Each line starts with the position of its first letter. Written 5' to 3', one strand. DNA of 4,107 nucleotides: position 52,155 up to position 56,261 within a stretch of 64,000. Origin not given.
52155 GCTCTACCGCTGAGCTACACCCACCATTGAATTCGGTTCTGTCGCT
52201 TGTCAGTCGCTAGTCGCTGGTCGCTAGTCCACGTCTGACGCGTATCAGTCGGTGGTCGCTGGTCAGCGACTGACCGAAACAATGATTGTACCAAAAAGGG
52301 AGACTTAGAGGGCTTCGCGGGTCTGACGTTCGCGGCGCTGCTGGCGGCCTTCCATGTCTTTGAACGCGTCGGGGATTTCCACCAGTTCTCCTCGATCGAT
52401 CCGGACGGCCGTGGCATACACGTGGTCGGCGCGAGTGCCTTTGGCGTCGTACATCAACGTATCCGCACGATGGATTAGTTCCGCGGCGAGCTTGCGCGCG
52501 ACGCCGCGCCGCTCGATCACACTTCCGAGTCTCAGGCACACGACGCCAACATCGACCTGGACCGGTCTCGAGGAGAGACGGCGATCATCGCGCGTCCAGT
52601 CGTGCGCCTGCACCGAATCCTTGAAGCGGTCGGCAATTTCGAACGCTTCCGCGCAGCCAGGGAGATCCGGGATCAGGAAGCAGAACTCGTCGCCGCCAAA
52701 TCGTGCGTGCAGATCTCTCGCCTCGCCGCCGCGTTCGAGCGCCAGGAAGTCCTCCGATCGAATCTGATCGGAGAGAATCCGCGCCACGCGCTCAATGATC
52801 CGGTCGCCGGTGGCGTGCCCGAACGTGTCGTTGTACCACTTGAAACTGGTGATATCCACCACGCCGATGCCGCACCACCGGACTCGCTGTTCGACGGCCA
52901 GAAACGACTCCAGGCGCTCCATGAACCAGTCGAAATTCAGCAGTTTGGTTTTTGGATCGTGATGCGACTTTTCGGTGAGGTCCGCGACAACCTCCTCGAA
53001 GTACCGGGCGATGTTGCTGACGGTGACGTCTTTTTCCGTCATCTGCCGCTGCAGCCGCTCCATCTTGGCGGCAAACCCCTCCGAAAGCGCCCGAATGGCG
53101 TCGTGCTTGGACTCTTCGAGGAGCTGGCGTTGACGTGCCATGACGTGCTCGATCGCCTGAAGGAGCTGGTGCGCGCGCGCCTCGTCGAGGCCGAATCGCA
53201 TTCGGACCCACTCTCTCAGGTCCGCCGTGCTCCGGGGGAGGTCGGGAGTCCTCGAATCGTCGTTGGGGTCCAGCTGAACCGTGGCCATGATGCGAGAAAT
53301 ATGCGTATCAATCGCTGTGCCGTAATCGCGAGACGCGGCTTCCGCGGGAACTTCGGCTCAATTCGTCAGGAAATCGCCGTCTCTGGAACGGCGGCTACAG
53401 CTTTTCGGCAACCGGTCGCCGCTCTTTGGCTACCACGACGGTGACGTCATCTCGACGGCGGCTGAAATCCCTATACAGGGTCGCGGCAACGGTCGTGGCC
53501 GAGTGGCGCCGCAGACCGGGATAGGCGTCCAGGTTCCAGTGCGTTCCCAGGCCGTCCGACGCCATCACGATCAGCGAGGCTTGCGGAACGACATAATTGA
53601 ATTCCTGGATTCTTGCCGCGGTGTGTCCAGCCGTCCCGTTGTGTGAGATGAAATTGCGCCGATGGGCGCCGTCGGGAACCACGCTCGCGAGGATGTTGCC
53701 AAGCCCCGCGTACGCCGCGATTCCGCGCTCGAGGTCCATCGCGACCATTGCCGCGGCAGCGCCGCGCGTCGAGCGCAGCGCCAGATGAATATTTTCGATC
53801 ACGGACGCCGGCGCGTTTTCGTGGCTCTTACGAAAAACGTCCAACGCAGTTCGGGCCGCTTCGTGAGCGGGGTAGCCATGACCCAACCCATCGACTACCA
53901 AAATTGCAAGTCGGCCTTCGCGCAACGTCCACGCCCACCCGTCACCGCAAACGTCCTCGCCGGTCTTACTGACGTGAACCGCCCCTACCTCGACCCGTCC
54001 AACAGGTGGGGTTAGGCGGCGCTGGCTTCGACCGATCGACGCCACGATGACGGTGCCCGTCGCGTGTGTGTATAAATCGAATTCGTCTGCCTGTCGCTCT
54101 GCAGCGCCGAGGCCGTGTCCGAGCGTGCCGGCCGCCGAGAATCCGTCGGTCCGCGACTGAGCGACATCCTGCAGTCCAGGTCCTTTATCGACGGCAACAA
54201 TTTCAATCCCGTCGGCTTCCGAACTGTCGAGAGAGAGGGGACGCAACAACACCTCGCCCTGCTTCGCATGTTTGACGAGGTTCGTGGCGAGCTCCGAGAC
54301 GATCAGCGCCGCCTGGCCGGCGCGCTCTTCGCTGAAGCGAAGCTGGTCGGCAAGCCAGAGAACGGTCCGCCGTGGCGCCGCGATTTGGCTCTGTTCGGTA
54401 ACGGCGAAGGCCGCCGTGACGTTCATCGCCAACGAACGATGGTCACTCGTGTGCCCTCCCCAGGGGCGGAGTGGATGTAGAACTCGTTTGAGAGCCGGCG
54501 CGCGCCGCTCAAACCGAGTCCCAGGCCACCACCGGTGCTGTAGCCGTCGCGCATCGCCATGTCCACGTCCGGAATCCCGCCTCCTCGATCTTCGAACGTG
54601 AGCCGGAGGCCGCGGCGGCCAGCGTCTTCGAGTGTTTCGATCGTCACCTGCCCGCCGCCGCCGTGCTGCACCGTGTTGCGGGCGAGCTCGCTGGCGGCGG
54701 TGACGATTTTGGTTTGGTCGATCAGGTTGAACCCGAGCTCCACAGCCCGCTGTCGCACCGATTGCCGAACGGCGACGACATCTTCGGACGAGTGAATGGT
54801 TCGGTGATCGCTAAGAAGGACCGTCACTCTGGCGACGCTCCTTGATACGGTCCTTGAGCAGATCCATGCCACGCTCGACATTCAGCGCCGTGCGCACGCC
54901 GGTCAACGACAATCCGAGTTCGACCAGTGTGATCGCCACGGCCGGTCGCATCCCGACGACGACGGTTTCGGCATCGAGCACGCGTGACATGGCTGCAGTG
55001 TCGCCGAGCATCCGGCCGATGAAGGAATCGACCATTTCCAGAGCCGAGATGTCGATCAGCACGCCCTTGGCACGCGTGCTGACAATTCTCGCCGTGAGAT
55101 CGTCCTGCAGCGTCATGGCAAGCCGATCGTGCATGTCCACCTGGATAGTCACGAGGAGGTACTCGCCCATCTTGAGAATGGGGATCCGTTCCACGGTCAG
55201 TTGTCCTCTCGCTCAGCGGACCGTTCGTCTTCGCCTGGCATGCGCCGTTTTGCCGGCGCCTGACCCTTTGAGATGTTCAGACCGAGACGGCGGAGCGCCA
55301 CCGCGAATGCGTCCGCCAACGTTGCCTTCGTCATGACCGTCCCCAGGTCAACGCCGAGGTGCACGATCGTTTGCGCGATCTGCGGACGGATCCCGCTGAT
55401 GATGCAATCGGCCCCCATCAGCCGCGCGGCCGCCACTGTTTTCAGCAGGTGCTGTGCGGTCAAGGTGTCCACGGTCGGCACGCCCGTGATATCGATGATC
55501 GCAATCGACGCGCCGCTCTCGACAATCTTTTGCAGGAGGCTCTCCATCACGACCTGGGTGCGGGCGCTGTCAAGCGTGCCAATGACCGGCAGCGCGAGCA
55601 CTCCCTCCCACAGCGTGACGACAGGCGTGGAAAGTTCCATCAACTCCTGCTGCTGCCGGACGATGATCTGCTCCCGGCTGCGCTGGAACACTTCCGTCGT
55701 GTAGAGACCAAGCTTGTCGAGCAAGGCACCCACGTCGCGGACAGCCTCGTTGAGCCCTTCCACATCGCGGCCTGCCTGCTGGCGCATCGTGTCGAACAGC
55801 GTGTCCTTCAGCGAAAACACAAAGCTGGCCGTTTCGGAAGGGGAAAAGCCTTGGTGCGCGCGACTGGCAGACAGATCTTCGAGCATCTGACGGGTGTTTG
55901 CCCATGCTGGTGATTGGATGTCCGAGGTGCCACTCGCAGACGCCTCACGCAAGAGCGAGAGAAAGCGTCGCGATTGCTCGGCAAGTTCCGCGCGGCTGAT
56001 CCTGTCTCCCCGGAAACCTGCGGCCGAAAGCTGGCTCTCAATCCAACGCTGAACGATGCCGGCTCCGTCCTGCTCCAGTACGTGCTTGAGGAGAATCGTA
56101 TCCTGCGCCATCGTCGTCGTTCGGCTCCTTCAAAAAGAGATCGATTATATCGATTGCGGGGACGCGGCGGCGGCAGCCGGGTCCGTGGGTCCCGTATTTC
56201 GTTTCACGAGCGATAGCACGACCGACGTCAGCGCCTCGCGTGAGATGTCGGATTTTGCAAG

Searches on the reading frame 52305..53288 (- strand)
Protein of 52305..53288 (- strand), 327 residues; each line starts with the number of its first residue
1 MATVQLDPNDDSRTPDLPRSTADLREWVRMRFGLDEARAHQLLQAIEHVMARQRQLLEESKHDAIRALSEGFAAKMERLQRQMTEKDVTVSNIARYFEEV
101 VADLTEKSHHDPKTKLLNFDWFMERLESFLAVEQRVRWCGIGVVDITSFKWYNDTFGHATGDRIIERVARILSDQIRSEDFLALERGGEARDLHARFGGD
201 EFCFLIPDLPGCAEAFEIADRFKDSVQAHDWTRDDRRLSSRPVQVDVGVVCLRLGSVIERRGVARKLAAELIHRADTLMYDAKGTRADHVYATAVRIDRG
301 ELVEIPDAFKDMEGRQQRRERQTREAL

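Call 12: search_protein_families(library=ncbifam, proteins=[window:52305-53288:-], max_evalue=0.01)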
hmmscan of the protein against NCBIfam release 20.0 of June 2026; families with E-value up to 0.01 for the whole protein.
window:52305-53288:- (327 aa): 20 families
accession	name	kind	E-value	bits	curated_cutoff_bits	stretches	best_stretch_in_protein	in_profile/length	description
TIGR00254.1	GGDEF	domain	4.9e-26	91.4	37.4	1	106-292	3-166/168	diguanylate cyclase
NF038266.1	diguan_SiaD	equivalog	3.6e-24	85.5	290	1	61-285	47-247/252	biofilm regulation diguanylate cyclase SiaD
NF007423.1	PRK09966.1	equivalog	6.2e-22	78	325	1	99-283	230-390/390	diguanylate cyclase DgcN/YfiN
NF007135.0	PRK09581.1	equivalog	1.6e-21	76.7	474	1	99-293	283-455/457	PleD family two-component system response regulator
NF007380.0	PRK09894.1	equivalog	1.4e-17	64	256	1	26-289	56-283/296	diguanylate cyclase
NF041606.1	dguan_cyc_DgcA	equivalog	1.4e-16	60.4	370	1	103-287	173-333/340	diguanylate cyclase DgcA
NF047654.1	DiguCycDgcRLepto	equivalog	2.4e-15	56.3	500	1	102-285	127-288/295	diguanylate cyclase DgcR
NF007298.0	PRK09776.1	equivalog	3.3e-15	55.1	1135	1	101-283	677-835/1111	diguanylate cyclase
NF011955.1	PRK15426.1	equivalog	2.8e-14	52.2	408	1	102-229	392-507/564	cellulose biosynthesis regulator diguanylate cyclase DgcQ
NF051473.1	DigCycDgcsShew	equivalog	1.2e-13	51.2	400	1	102-283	129-281/291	diguanylate cyclase DgcS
NF053781.1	cdiGMPphdstlr2612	equivalog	4.7e-13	47.7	1600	1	80-287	818-996/1268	Tlr1612 family c-di-GMP phosphodiesterase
NF045675.1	PhdiestaseDibA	equivalog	1.7e-12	46.5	980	1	102-228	197-312/623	phosphodiesterase DibA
NF040885.1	diguan_DgcJ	equivalog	1.8e-10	40.2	500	1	124-232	361-453/493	diguanylate cyclase DgcJ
NF007474.0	PRK10060.1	equivalog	7.4e-08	31.1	782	1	105-208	234-324/663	cyclic di-GMP phosphodiesterase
NF047872.1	GGDEF_GdpS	equivalog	2.4e-07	30.3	400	1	97-274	176-338/355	GGDEF domain-containing protein GdpS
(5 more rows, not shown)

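Call 28: find_encoding_contigs(protein=window:52305-53288:-, flank=10000, max_places=10)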
Protein window:52305-53288:- (327 aa): 1 contig read that carries it; 1 place shown.
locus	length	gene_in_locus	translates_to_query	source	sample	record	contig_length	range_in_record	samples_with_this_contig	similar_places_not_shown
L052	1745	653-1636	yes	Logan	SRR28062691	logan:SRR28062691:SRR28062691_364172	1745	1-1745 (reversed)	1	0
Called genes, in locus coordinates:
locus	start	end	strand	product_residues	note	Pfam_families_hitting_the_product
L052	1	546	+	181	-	?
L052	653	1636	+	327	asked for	PF00990:GGDEF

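Call 40: find_related_loci(query=window:52305-53288:-, collection=metagenome_contigs, flank=10000)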
Query window:52305-53288:- (327 aa) in metagenome_contigs; peptide patterns used: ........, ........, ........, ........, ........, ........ (x = any residue, [..] = any of these).
600 stretches matched a pattern (row limit reached: there are more); 569 encode a relative of the query (tblastn E <= 1e-3); the best 80 are kept; 80 distinct loci.
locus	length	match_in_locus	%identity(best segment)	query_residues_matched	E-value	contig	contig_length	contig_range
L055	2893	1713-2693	92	1-327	0e+0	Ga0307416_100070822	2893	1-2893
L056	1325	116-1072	86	1-318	0e+0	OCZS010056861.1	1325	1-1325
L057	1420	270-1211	79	1-314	0e+0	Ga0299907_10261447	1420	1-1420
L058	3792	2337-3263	80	1-309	6e-174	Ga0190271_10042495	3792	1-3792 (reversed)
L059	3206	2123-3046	80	1-309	3e-175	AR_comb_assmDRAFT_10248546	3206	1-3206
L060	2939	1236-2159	80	1-309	1e-174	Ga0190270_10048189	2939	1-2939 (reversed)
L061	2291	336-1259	80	1-309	1e-176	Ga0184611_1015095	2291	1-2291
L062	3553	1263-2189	80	1-309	7e-172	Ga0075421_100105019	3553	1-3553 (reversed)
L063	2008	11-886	83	18-309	1e-177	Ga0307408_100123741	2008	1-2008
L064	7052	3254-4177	79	1-309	2e-164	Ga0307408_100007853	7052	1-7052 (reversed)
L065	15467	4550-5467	79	1-309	7e-164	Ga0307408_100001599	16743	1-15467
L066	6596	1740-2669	78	2-312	2e-163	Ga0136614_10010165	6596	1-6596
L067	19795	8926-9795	83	18-307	8e-162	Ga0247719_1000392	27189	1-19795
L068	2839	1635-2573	78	1-310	9e-170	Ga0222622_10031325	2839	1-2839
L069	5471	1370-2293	78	1-305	5e-162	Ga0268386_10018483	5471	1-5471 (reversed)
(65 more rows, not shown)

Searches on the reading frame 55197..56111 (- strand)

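Call 12: search_protein_families(library=ncbifam, proteins=[window:55197-56111:-], max_evalue=0.01)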
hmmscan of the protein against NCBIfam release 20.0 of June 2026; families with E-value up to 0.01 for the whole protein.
window:55197-56111:- (304 aa): 1 family
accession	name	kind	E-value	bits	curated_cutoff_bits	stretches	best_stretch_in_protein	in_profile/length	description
NF052652.1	YtvA_fam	equivalog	2.2e-21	76.5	250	1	143-268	117-242/243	YtvA family blue-light photoreceptor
